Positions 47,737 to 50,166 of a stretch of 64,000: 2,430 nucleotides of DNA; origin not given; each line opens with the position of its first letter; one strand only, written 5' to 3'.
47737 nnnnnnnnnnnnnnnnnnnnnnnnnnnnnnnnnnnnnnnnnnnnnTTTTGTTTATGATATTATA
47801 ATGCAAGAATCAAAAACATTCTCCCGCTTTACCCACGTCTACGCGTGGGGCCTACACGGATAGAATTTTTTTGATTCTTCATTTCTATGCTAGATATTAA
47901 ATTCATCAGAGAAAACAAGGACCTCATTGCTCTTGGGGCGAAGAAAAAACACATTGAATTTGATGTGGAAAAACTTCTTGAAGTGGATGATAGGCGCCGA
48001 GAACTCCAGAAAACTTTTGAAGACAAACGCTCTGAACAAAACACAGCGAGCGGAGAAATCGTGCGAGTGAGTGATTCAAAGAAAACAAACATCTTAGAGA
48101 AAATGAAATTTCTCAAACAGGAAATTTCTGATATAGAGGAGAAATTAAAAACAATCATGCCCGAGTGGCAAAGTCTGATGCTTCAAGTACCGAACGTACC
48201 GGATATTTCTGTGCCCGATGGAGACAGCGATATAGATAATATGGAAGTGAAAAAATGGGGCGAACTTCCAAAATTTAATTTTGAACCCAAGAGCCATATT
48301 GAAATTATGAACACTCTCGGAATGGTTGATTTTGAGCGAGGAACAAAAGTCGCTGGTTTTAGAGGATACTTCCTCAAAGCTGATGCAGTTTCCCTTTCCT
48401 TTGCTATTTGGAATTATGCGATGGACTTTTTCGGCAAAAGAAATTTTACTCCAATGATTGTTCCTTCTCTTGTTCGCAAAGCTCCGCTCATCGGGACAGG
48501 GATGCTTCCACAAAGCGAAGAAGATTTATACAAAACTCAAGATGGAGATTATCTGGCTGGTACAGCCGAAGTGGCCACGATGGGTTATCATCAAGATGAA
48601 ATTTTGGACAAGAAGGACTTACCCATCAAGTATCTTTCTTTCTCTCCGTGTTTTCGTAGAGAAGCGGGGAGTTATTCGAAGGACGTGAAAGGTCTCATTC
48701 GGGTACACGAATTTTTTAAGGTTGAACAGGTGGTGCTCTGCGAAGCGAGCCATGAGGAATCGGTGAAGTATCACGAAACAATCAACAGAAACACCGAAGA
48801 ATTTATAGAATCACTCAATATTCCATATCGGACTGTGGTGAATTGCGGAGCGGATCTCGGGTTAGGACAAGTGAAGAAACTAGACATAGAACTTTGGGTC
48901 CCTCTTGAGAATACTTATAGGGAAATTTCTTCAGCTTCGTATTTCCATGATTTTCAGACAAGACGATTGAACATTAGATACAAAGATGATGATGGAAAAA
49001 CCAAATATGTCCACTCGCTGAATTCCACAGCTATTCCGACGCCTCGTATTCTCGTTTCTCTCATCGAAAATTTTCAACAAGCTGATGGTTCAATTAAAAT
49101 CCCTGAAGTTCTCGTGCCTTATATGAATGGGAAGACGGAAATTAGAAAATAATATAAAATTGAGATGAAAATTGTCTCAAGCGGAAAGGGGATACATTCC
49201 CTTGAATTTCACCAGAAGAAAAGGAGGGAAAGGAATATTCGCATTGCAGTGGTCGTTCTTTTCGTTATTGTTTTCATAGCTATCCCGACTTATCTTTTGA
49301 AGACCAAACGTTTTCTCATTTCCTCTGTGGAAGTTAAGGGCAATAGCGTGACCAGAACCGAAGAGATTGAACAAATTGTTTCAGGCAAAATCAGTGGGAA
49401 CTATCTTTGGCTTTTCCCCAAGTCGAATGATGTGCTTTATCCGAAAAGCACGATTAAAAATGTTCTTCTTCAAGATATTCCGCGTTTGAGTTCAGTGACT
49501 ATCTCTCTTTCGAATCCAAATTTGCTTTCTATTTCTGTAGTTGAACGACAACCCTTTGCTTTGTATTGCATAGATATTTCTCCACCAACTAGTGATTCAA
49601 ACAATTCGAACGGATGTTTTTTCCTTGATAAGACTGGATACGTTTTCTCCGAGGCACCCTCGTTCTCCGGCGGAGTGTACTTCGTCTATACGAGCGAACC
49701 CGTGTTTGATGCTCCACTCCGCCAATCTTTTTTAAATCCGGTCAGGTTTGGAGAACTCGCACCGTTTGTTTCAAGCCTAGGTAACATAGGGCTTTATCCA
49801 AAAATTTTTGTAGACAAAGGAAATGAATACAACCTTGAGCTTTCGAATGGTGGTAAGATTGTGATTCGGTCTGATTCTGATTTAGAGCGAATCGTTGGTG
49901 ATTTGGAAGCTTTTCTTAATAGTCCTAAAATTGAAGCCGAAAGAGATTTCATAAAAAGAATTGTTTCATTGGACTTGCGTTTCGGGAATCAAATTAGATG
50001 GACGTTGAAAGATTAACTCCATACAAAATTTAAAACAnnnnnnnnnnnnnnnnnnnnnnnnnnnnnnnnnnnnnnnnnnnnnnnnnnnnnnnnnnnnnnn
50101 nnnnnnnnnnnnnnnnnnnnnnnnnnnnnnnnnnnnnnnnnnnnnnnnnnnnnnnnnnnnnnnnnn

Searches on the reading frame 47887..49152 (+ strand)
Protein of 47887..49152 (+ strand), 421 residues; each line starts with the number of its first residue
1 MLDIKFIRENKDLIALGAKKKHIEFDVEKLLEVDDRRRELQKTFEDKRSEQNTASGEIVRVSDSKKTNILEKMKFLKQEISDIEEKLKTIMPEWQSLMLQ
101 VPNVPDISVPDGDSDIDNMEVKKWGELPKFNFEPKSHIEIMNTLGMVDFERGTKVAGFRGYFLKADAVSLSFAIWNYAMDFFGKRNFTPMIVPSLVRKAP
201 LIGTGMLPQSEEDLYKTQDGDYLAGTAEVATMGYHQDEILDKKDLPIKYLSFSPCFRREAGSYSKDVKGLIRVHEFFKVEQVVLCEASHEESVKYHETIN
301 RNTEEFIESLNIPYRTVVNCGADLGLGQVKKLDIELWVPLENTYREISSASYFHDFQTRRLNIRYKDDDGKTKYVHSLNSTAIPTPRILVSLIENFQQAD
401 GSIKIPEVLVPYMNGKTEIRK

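Call 13: search_protein_families(library=pfam, proteins=[window:47887-49152:+], max_evalue=0.0001)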
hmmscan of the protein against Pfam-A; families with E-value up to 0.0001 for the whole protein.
window:47887-49152:+ (421 aa): 2 families
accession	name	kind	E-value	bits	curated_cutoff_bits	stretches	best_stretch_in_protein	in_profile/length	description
PF00587.30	tRNA-synt_2b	-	2.7e-31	109.4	29.3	1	222-395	12-178/179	tRNA synthetase class II core domain (G, H, P, S and T)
PF02403.27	Seryl_tRNA_N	-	7.9e-22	78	28.2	1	1-105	1-108/108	Seryl-tRNA synthetase N-terminal domain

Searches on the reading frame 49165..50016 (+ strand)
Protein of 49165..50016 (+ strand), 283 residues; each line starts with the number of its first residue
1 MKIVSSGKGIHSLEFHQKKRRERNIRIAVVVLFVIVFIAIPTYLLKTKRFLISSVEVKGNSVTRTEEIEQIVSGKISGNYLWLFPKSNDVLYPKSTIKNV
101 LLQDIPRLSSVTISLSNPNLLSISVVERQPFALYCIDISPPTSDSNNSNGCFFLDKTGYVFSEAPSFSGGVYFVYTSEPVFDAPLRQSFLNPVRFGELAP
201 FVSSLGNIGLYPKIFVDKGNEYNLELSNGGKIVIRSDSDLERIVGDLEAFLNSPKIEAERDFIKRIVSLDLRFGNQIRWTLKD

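Call 13: search_protein_families(library=pfam, proteins=[window:49165-50016:+], max_evalue=0.0001)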
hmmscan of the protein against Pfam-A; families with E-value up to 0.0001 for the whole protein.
window:49165-50016:+ (283 aa): 1 family
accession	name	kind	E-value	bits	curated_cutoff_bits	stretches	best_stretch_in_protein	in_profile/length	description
PF08478.15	POTRA_1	-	2.6e-07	31.3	23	1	51-128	2-69/69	POTRA domain, FtsQ-type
